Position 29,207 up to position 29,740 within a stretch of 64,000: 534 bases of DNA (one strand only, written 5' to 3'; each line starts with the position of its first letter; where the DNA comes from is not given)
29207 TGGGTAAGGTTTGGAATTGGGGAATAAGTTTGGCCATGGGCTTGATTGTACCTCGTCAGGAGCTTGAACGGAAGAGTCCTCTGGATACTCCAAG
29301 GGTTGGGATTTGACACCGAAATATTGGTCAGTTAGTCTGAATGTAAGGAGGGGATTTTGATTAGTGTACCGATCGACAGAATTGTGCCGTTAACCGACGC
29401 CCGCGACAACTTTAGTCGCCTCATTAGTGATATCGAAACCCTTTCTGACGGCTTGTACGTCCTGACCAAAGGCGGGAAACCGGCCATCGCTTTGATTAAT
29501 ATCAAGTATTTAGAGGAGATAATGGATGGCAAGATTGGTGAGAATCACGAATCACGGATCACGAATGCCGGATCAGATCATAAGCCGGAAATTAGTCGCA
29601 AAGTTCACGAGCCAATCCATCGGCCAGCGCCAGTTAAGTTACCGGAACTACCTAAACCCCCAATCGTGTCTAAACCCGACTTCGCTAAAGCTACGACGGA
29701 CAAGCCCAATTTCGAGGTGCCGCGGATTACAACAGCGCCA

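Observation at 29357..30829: Phd/YefM antitoxin-like domain fused to a 430-aa proline-rich repeat tail, with no toxin partner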

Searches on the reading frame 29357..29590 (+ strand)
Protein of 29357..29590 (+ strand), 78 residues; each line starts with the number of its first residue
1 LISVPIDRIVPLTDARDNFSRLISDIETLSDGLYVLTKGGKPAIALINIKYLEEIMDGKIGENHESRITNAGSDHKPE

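Call 3: search_protein_families(library=pfam, proteins=[window:29357-29560:+], max_evalue=1)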
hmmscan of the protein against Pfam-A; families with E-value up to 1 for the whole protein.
window:29357-29560:+ (68 aa): 1 family
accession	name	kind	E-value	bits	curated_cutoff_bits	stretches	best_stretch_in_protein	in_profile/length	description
PF02604.26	PhdYeFM_antitox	-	5.6e-05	23.3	29.8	1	8-57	2-50/74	Antitoxin Phd_YefM, type II toxin-antitoxin system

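Call 6: search_protein_families(library=ncbifam, proteins=[window:29357-29590:+], max_evalue=1)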
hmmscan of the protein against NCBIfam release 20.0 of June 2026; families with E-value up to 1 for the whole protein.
window:29357-29590:+ (78 aa): 1 family
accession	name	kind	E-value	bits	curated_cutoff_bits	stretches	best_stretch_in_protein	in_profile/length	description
TIGR01552.1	phd_fam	subfamily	0.016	14.5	20.8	1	10-55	2-45/53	type II toxin-antitoxin system prevent-host-death family antitoxin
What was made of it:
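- Closest known: Phd/YefM type II antitoxins. Different: The window copy scores below the Pfam and NCBIfam cut-offs (calls 3, 6).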

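Call 7: search_solved_structures(query=window:29357-29590:+, max_evalue=10, show_alignments=3)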
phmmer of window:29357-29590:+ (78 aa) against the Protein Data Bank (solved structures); distinct sequences matched with E-value up to 10: 1.
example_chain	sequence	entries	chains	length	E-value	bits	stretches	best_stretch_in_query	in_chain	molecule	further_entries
9g12_C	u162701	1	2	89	0.16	15.5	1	9-54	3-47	Antitoxin RelB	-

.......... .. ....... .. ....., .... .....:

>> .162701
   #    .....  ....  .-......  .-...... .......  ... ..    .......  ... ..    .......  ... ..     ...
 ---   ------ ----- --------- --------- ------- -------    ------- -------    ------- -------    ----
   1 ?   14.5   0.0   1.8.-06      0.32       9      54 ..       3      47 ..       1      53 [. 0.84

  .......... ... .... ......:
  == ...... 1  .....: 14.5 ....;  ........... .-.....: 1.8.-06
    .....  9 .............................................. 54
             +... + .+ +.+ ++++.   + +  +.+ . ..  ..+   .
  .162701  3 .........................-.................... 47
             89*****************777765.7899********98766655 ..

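Call 24: search_solved_structures(query=A4, max_evalue=1, show_alignments=2)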
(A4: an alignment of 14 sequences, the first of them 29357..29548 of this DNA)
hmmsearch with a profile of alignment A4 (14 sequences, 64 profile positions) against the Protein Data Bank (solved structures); distinct sequences matched with E-value up to 1: 13.
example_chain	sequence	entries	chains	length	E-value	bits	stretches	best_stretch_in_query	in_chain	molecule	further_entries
9g12_C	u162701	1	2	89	0.00088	22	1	9-55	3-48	Antitoxin RelB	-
4fo2_D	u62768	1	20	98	0.042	16.7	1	19-40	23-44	Heat-labile enterotoxin IIB, B chain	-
4fnf_D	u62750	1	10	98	0.052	16.4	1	19-40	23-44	Heat-labile enterotoxin IIB, B chain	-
4fp5_D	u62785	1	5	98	0.054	16.3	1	19-40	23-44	Heat-labile enterotoxin IIB, B chain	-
1qb5_D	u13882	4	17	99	0.055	16.3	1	19-40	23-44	PROTEIN (HEAT LABILE ENTEROTOXIN TYPE IIB B-PENTAMER) | HEAT LABILE ENTEROTOXIN TYPE IIB | HEAT-LABILE ENTEROTOXIN IIB, B CHAIN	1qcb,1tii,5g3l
5g3l_D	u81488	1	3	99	0.056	16.3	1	19-40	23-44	HEAT-LABILE ENTEROTOXIN IIB, B CHAIN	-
8guf_B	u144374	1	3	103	0.057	16.2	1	19-40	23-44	Heat-labile enterotoxin IIB, B chain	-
8guf_A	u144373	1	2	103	0.057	16.2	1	19-40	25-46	Heat-labile enterotoxin IIB, B chain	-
8gw2_D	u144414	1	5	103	0.06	16.2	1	19-40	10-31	Heat-labile enterotoxin IIB, B chain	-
8h2r_A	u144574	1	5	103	0.068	16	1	19-40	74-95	Heat-labile enterotoxin IIB, B chain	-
5kzt_A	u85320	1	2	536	0.35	13.7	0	26-45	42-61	Peptide/nickel transport system substrate-binding protein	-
6ort_A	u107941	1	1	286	0.36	13.7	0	18-35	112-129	Matrix remodeling-associated protein 8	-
6cfz_E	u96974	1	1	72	0.7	12.7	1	19-59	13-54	Dad4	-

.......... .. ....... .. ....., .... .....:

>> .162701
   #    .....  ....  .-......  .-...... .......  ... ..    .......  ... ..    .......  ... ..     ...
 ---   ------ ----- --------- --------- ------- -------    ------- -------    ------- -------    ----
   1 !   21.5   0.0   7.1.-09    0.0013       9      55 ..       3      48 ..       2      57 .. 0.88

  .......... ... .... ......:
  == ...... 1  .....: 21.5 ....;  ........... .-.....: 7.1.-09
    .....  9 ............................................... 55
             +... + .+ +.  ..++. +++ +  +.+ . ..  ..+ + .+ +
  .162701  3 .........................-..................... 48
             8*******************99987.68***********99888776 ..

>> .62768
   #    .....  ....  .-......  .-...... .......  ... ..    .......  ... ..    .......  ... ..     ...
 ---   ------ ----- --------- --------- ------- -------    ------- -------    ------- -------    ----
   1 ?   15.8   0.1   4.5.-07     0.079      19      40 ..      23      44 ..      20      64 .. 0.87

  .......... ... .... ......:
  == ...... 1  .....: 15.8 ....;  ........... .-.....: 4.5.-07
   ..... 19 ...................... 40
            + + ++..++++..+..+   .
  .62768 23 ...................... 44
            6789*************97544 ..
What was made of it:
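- On Phd/YefM domain superfamily (homology of the head): The family profile hits Mtb RelB 9g12 at E 8.8e-4 (call 24).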

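Call 25: search_protein_families(library=pfam, alignment_id=A4, max_evalue=0.01)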
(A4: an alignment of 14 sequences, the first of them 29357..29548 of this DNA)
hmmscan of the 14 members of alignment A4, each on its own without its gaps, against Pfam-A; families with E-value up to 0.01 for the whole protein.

A. member 1, window:29357-29548:+ (64 aa): 1 family
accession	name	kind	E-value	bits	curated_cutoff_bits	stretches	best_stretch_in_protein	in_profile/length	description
PF02604.26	PhdYeFM_antitox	-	4.8e-05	23.5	29.8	1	8-57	2-50/74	Antitoxin Phd_YefM, type II toxin-antitoxin system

B. families by the number of members that match (of 14 scanned): 1 family
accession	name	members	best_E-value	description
PF02604.26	PhdYeFM_antitox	14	3.7e-08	Antitoxin Phd_YefM, type II toxin-antitoxin system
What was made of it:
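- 29357..29527 (+): Head, aa 1-57: Phd/YefM fold with beta-alpha-beta-beta-alpha topology. All 14 orthologues hit PF02604, best E 3.7e-8 (call 25).
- On Phd/YefM domain superfamily (homology of the head): However, all 14 orthologues match PF02604 at E<=0.01, best 3.7e-8 (call 25).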

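Call 48: predict_structure(alignment_id=A6)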
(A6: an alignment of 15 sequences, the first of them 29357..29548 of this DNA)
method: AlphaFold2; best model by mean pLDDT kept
length: 64 residues; sequences in the alignment: 15
mean_pLDDT: 88.0   pTM: 0.71
mean pLDDT of the five models: 88.0, 87.5, 87.2, 85.7, 84.4
residues with pLDDT >= 90: 44; 70-90: 13; 50-70: 5; < 50: 2
segments of 3 or more residues with pLDDT < 50: none
pLDDT, mean of each block of 10 residues (from residue 1): 85 96 92 93 94 82 49
secondary structure, 60 per line:
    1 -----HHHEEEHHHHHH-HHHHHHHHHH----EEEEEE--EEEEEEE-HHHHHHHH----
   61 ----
elements in order: E9-11 H12-17 H19-28 E33-38 E41-47 H49-56
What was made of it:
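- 29357..29527 (+): The AlphaFold2 model of aa 1-64 has pLDDT 88 and elements E9-11, H12-28, E33-38, E41-47, H49-56 (call 48).
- On Phd/YefM domain superfamily (homology of the head): AlphaFold2 model with pLDDT 88 and pTM 0.71 (call 48).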

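Call 51: fold_search(model_id=the predicted structure, library=pdb)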
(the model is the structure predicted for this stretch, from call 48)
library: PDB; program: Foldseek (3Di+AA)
matches with E <= 10: 176; with E <= 0.001: 0
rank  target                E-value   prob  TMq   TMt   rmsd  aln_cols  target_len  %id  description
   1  2odk_D                3.6e-03  1.00  0.64  0.76   1.8        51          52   20  Putative prevent-host-death protein from Nitrosomonas europaea (released 2007-01-23)
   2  2odk_A                5.1e-03  1.00  0.64  0.77   1.8        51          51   20  Putative prevent-host-death protein from Nitrosomonas europaea (released 2007-01-23)
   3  9g12_C                6.3e-03  1.00  0.69  0.52   2.3        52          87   29  Mycobacterium tuberculosis RelBE1 toxin-antitoxin system; rv1247c (relB1 antitoxin), rv1246c (relE1 toxin) (released 2025-12-17)
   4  2odk_B                7.3e-03  1.00  0.66  0.82   1.5        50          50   20  Putative prevent-host-death protein from Nitrosomonas europaea (released 2007-01-23)
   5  6l8e_J                1.1e-02  1.00  0.64  0.68   4.0        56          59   16  Crystal structure of heterohexameric YoeB-YefM complex bound to 26bp-DNA (released 2020-09-02)
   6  3g5o_A                1.2e-02  1.00  0.68  0.49   2.2        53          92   21  The crystal structure of the toxin-antitoxin complex RelBE2 (Rv2865-2866) from Mycobacterium tuberculosis (released 2009-04-14)
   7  6jqy_B                1.5e-02  1.00  0.58  0.84   1.3        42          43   21  Crystal structure of N-terminal domain of VapB46 antitoxin from Mycobacterium tuberculosis (released 2020-04-08)
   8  6l8e_D                1.9e-02  1.00  0.64  0.73   2.1        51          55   18  Crystal structure of heterohexameric YoeB-YefM complex bound to 26bp-DNA (released 2020-09-02)
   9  6l8e_L                1.9e-02  1.00  0.63  0.70   4.2        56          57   16  Crystal structure of heterohexameric YoeB-YefM complex bound to 26bp-DNA (released 2020-09-02)
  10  3hs2_E                3.1e-02  1.00  0.62  0.72   3.1        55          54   18  Crystal structure of PHD truncated to residue 57 in an orthorhombic space group (released 2010-06-23)
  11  4zm2_B                3.1e-02  1.00  0.63  0.66   4.1        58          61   17  Antitoxin Phd from phage P1 in complex with its operator DNA inverted repeat in a monoclinic space group (released 2016-04-20)
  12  9w3a_I                3.1e-02  0.98  0.48  0.55   4.0        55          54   16  Crystal structure of PfiAT toxin-antitoxin complex (released 2026-02-11)
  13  7v5y_A                3.3e-02  1.00  0.61  0.68   3.5        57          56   18  Crystal structure of hexameric complex of Sa2YoeB-Sa2YefM toxin-antitoxin from Staphylococcus aureus (released 2021-12-15)
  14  3hry_A                3.3e-02  0.99  0.58  0.56   4.8        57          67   16  Crystal structure of PHD in a trigonal space group and partially disordered (released 2010-06-23)
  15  6jqy_A                4.1e-02  1.00  0.55  0.77   1.5        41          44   22  Crystal structure of N-terminal domain of VapB46 antitoxin from Mycobacterium tuberculosis (released 2020-04-08)
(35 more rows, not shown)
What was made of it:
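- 29357..29527 (+): The top 45 Foldseek PDB matches are all Phd, YefM, Mtb RelB, VapB46 or PfiA antitoxins, with probability up to 1.00 and query-normalised TM-score up to 0.69 (call 51).
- On Phd/YefM domain superfamily (homology of the head): The top 45 Foldseek PDB matches are all Phd/YefM-fold antitoxins, with rmsd down to 1.3 A (most top hits 1.3-2.3 A) and probability up to 1.00 (call 51).
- Closest known: Phd/YefM type II antitoxins. Same: The N-terminal beta-alpha-beta-beta-alpha fold is the same (calls 48, 51).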

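Call 67: search_protein_representatives(alignment_id=A6)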
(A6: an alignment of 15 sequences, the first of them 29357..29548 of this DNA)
Query: 15 sequences, 64 profile positions. Proteins with E-value up to 0.001 (for the whole library): 399; up to 1e-10: 224; up to 1e-30: 6. The best 150 are listed.
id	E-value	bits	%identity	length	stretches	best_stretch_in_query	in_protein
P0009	2.1e-32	126.6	-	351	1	1-62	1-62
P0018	1.7e-31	123.7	-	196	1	1-58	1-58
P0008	5.9e-31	122.0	-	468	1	1-60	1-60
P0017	6.3e-31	121.9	-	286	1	2-62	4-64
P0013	8.0e-31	121.5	-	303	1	1-63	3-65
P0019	9.1e-31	121.4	-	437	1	1-61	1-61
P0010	1.1e-30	121.1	-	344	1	1-62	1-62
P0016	1.5e-30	120.7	-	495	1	1-63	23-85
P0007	1.7e-30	120.5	-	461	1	1-59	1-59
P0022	2.8e-30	119.8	-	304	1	1-62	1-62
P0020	4.7e-30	119.1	-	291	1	2-62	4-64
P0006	5.9e-30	118.7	-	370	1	1-61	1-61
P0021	1.0e-29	118.0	-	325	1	1-62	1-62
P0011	6.5e-29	115.4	-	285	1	2-61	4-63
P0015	9.9e-28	111.6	-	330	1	5-61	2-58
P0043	2.1e-24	101.0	-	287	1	1-63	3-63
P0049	3.8e-24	100.1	-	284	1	2-62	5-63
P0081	8.6e-19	83.0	-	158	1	1-62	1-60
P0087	2.0e-17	78.6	-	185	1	1-58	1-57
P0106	1.2e-15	72.9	-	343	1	1-62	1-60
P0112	2.1e-15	72.1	-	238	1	1-60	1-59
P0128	6.8e-15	70.5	-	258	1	1-61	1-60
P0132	8.0e-15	70.3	-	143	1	1-62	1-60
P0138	1.3e-14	69.7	-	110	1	2-59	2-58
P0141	1.5e-14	69.4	-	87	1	1-59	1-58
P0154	5.4e-14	67.6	-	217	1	1-60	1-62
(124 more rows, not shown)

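Call 72: find_homologous_proteins(query=A7, max_evalue=0.000001)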
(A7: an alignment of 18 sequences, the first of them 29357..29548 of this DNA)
Query A7 (18 sequences) (64 aa, profile of the alignment): 34 proteins with E <= 0.000001 among 734 candidates.
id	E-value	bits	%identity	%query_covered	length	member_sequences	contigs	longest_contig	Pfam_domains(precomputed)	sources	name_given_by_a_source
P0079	5.1e-24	101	50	97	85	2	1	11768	PF02604.27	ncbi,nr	ncbi:type II toxin-antitoxin system Phd/YefM family antitoxin, partial [Candidatus Berkelbacteria ba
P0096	2.9e-23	99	49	86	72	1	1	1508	PF02604.27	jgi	jgi:prevent-host-death family protein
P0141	7.6e-23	97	40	94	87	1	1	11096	PF02604.27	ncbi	-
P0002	1.2e-22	97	76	86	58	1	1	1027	PF02604.27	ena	-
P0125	3.1e-22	95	44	86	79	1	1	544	PF02604.27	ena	-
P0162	1.6e-20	90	40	94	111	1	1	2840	PF02604.27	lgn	-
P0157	2.2e-20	89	50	84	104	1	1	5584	PF02604.27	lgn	-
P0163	3.1e-20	89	47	94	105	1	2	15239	PF02604.27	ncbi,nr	ncbi:type II toxin-antitoxin system Phd/YefM family antitoxin [Candidatus Berkelbacteria bacterium]|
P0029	3.2e-20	89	81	73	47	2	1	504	-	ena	-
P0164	5.2e-20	88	42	94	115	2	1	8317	PF02604.27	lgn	-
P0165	8.3e-20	88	40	94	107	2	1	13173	PF02604.27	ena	-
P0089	9.6e-20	87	42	94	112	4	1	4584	PF02604.27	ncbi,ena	-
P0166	2.5e-19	86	44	84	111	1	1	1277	PF02604.27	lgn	-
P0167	2.5e-19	86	44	97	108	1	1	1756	PF02604.27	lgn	-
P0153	5.5e-19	85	42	100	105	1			-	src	-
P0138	1.4e-18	84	47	86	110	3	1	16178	PF02604.27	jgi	-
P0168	8.8e-18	81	50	84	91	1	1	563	PF02604.27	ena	-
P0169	2.0e-17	80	52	81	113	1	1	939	PF02604.27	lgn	-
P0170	3.9e-17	79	42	92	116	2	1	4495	PF02604.27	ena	-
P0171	7.0e-17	78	46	84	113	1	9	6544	PF02604.27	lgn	-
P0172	7.2e-17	78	46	84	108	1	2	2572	PF02604.27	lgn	-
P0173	1.6e-16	77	48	91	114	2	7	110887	PF02604.27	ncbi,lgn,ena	-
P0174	2.9e-16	76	43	84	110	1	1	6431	PF02604.27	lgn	-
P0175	3.2e-16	76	52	81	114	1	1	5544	PF02604.27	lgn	-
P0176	3.9e-16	76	40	81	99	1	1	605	PF02604.27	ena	-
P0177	3.1e-15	73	47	77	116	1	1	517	PF02604.27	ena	-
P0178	5.4e-15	72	42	75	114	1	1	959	PF02604.27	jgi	jgi:prevent-host-death family protein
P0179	7.5e-15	72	51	67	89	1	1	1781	PF02604.27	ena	-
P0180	7.6e-13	65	50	72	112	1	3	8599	PF02604.27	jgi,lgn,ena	jgi:prevent-host-death family protein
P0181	1.4e-12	64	50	72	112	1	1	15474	PF02604.27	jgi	jgi:prevent-host-death family protein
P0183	3.6e-10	57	43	73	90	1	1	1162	PF02604.27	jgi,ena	-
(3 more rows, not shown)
